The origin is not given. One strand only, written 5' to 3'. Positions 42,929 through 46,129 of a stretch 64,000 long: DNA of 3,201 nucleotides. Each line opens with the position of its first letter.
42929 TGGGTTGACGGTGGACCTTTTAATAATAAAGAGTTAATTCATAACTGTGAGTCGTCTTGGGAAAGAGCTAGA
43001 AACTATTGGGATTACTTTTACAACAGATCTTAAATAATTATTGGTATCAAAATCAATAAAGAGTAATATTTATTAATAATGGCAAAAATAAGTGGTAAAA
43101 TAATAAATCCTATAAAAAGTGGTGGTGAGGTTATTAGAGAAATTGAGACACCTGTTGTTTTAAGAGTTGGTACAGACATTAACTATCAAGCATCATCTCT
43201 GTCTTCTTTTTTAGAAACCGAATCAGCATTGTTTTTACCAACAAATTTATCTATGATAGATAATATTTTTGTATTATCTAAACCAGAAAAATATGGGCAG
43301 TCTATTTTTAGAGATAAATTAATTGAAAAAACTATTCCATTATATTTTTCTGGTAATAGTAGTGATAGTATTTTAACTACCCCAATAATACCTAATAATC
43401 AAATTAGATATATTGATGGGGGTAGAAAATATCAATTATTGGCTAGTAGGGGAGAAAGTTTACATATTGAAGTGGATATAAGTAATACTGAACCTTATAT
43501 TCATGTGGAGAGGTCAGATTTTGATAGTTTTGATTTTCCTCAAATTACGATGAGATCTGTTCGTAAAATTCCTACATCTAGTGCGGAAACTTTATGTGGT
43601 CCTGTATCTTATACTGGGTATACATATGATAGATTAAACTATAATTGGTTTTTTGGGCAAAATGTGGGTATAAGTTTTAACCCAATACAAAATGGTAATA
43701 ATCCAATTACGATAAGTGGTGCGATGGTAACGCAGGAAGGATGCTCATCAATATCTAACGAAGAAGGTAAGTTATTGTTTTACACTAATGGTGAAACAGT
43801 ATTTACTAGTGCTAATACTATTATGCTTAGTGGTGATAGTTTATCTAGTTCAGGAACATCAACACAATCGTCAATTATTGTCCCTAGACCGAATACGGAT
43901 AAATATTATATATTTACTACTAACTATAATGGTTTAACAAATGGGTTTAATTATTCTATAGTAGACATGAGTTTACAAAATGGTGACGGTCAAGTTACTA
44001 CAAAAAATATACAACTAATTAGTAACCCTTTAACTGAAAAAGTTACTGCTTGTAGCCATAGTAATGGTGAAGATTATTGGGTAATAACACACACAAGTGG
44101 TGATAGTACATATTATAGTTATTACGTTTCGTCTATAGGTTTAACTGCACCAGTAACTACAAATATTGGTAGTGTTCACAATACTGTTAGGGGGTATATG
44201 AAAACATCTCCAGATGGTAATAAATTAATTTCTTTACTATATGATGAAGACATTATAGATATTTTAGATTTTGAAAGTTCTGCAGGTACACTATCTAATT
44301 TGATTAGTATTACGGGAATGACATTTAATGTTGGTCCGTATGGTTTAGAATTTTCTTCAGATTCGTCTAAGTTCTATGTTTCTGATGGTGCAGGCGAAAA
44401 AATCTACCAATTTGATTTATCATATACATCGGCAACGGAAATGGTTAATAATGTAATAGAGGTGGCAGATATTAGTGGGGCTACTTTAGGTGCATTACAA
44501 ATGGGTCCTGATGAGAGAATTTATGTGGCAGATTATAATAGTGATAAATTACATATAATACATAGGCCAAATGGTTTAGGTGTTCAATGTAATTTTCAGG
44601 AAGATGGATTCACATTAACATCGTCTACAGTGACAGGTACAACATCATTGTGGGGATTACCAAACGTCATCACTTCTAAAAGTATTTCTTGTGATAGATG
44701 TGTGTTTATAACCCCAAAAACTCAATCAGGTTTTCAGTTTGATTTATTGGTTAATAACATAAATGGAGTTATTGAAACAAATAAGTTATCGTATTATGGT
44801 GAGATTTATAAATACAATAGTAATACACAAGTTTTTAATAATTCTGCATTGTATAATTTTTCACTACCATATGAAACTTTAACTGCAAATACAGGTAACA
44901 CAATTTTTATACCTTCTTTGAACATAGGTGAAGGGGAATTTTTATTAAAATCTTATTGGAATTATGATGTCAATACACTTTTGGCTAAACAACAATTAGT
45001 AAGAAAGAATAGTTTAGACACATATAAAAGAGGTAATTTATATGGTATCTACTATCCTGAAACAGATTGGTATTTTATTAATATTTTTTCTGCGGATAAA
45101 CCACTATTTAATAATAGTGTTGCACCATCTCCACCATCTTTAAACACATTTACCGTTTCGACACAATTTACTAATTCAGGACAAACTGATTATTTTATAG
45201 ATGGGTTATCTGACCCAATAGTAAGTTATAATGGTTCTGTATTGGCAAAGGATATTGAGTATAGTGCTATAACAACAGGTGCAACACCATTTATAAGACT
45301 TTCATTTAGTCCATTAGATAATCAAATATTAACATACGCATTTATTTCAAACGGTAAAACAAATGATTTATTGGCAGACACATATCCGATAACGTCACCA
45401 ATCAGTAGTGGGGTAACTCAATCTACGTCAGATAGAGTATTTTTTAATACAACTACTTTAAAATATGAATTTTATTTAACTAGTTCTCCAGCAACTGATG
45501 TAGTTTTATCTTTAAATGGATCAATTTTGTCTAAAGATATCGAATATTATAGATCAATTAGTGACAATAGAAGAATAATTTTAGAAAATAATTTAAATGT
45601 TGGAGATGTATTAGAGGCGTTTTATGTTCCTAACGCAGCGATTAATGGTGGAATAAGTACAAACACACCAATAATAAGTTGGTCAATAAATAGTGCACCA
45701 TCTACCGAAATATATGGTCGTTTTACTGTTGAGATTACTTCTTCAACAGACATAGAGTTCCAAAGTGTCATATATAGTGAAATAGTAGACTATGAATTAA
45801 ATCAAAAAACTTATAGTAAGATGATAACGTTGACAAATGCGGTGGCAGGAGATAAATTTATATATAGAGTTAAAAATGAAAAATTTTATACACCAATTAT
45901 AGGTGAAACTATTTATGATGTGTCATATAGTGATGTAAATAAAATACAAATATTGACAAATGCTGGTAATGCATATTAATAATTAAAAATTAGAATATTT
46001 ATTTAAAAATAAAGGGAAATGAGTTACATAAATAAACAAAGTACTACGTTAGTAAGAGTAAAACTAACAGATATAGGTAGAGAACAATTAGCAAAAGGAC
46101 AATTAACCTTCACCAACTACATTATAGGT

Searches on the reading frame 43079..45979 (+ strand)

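Call 5: search_protein_families(library=pfam, proteins=[window:43079-45979:+], max_evalue=0.01)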
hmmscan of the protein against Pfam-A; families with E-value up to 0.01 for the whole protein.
window:43079-45979:+ (966 aa): 1 family
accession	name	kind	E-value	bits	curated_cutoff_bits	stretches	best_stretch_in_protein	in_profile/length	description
PF08450.18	SGL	-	0.0012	18.9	26.3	1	421-494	137-210/246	SMP-30/Gluconolactonase/LRE-like region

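Call 8: search_protein_families(library=phrogs, proteins=[window:43079-45979:+], max_evalue=0.001)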
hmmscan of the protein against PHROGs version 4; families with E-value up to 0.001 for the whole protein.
window:43079-45979:+ (966 aa): 0 families
